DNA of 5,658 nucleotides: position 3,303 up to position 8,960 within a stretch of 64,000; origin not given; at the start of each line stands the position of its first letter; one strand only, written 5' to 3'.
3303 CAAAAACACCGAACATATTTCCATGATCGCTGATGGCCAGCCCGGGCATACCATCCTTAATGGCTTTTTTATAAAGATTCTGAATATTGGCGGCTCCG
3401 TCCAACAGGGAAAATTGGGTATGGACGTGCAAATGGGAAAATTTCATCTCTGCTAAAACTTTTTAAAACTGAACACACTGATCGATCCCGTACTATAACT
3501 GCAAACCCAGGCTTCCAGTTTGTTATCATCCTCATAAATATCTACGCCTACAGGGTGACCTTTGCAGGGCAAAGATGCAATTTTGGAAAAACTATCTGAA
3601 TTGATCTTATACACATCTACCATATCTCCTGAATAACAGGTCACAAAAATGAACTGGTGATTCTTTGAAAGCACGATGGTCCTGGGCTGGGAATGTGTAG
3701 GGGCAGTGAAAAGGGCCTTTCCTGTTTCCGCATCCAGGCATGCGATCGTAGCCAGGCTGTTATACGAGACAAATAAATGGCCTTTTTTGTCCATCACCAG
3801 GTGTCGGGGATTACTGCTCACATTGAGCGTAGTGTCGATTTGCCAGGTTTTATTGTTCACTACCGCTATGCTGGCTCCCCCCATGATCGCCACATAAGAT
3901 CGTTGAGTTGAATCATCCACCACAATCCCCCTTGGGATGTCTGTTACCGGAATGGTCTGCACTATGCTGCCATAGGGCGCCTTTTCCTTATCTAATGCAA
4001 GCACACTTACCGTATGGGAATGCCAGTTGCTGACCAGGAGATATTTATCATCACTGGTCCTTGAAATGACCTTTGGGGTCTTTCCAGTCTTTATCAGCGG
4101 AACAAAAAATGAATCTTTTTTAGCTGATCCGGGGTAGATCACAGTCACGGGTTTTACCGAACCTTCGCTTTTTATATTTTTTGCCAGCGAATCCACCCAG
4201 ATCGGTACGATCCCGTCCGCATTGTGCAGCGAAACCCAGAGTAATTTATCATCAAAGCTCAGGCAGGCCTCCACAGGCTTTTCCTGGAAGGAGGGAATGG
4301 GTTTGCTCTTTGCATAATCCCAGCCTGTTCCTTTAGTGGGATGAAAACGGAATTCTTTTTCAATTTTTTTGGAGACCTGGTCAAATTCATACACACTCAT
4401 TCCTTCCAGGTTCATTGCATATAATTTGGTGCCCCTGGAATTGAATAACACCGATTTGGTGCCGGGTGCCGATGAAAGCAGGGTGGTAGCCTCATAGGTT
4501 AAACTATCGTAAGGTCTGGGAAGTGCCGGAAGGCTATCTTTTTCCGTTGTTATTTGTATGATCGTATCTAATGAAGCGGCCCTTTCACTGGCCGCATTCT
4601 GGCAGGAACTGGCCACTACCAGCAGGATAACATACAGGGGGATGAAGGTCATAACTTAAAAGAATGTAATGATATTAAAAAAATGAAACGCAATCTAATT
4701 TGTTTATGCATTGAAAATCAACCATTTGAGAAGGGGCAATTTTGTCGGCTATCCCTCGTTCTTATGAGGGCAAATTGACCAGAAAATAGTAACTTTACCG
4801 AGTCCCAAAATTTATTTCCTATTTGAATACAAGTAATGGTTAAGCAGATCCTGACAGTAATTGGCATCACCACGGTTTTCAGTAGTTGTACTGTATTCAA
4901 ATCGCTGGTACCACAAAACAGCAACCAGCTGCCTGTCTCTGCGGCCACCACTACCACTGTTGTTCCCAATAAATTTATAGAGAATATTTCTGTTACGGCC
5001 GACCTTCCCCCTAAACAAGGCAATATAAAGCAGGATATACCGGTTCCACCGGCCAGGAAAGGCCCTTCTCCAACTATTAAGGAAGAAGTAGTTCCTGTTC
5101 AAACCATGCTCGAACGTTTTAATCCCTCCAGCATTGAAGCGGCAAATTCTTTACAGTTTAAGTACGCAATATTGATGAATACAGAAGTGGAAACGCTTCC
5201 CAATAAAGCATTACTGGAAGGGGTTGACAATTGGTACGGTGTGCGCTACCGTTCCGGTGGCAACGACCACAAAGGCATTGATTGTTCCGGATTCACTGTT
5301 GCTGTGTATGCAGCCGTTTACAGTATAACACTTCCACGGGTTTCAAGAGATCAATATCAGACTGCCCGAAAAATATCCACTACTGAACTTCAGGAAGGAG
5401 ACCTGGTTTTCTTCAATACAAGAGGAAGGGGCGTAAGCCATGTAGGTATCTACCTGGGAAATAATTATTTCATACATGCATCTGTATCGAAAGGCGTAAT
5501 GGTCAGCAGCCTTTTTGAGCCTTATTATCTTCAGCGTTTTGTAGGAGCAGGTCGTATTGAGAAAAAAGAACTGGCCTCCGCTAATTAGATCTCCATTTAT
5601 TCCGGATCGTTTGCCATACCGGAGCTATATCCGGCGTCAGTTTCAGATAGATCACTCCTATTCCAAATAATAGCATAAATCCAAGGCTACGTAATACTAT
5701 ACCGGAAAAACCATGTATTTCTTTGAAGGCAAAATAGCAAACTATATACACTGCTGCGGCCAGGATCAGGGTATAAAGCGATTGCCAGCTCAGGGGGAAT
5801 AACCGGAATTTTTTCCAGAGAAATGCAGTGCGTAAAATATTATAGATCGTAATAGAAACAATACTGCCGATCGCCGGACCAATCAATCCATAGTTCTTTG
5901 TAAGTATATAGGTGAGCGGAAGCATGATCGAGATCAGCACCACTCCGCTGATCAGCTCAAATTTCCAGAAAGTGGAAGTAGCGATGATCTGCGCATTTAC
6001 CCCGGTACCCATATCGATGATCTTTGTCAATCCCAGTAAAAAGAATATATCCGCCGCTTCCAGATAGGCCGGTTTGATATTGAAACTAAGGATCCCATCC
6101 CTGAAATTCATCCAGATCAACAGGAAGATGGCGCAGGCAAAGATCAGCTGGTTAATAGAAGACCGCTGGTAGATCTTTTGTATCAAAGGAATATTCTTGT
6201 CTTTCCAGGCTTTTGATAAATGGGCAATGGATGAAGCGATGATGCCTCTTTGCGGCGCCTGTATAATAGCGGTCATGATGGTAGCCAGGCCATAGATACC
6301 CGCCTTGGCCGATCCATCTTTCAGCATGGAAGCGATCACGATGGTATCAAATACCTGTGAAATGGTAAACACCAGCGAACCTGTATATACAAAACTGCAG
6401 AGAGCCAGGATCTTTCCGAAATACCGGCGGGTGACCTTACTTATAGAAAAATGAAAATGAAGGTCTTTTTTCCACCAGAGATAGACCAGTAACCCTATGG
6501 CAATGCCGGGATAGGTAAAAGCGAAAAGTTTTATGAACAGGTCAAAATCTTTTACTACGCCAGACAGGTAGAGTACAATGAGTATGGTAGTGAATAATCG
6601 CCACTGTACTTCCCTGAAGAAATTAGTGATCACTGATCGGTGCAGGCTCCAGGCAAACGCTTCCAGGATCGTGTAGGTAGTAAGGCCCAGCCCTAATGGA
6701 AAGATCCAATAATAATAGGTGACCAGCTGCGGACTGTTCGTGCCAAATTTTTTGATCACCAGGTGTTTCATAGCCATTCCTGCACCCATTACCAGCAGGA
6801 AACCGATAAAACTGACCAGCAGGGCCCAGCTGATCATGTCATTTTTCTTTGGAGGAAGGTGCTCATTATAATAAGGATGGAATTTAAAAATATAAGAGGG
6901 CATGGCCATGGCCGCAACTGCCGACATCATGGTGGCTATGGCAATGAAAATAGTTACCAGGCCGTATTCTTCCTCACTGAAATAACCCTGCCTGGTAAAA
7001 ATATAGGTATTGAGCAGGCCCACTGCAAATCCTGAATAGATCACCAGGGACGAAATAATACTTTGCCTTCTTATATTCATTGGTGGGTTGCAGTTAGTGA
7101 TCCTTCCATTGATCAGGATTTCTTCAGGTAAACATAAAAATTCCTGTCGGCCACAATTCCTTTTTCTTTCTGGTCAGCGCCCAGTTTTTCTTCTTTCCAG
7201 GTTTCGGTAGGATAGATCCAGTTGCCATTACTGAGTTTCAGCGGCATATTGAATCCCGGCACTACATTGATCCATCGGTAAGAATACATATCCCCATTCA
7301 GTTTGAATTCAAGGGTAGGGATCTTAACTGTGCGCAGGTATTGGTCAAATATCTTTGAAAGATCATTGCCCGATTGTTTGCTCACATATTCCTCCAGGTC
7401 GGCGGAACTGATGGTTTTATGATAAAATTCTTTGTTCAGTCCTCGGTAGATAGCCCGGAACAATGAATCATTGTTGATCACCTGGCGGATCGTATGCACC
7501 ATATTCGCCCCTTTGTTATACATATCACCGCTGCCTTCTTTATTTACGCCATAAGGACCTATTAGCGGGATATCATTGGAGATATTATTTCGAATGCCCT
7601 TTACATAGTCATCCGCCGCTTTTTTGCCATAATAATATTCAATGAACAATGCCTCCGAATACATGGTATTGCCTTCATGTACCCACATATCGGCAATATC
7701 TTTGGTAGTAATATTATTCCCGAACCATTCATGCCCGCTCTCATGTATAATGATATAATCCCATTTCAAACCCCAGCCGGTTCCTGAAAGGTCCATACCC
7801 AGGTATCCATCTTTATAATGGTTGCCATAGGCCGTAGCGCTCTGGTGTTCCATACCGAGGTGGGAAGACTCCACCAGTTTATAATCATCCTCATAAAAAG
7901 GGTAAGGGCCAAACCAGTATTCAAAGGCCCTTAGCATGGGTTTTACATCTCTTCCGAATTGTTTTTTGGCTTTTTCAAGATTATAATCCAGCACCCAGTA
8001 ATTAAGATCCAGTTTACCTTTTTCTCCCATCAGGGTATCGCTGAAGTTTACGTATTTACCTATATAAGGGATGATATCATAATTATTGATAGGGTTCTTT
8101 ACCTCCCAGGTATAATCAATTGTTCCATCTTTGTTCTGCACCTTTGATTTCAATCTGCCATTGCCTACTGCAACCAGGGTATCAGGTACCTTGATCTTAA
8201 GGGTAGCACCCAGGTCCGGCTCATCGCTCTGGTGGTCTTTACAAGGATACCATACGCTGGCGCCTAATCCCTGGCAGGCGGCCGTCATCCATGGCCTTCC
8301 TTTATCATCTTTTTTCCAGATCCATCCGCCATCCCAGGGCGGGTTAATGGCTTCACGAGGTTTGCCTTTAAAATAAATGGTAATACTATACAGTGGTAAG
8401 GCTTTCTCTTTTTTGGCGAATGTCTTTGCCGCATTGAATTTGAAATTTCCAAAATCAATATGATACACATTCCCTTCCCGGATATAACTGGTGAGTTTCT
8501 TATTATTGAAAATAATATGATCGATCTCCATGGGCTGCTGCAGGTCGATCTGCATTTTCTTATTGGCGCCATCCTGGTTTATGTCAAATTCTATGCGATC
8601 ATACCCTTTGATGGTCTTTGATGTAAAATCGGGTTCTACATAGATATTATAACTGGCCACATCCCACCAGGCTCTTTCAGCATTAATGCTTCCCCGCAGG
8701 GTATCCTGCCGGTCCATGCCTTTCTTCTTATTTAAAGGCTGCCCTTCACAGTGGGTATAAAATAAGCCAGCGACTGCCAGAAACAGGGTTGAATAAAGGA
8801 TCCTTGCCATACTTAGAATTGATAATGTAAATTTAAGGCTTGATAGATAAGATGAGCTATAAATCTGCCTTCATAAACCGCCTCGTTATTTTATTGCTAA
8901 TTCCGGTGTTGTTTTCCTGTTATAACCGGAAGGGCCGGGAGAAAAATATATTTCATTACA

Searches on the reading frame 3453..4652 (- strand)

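Call 95: search_protein_families(library=pfam, proteins=[window:3453-4652:-], max_evalue=0.00001)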
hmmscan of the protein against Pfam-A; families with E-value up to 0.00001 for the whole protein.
window:3453-4652:- (399 aa): 1 family
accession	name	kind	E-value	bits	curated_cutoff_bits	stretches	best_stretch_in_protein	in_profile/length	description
PF10282.15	Lactonase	-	2e-09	37.6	21.7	0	276-354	249-324/344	Lactonase, 7-bladed beta-propeller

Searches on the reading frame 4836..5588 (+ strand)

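Call 95: search_protein_families(library=pfam, proteins=[window:4836-5588:+], max_evalue=0.00001)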
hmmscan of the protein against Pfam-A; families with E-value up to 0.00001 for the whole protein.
window:4836-5588:+ (250 aa): 1 family
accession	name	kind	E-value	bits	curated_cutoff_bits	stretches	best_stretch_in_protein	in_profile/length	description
PF00877.26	NLPC_P60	-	1.6e-31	108.8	23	1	135-240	1-105/105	NlpC/P60 family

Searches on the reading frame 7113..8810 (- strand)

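Call 95: search_protein_families(library=pfam, proteins=[window:7113-8810:-], max_evalue=0.00001)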
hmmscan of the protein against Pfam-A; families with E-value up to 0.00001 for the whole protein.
window:7113-8810:- (565 aa): 2 families
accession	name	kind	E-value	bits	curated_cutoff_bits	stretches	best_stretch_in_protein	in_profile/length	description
PF01433.26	Peptidase_M1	-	1.4e-15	57.9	27.7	1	300-491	18-218/218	Peptidase family M1 domain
PF17900.6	Peptidase_M1_N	-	2.2e-07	31.6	25.8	1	53-244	4-185/186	Peptidase M1 N-terminal domain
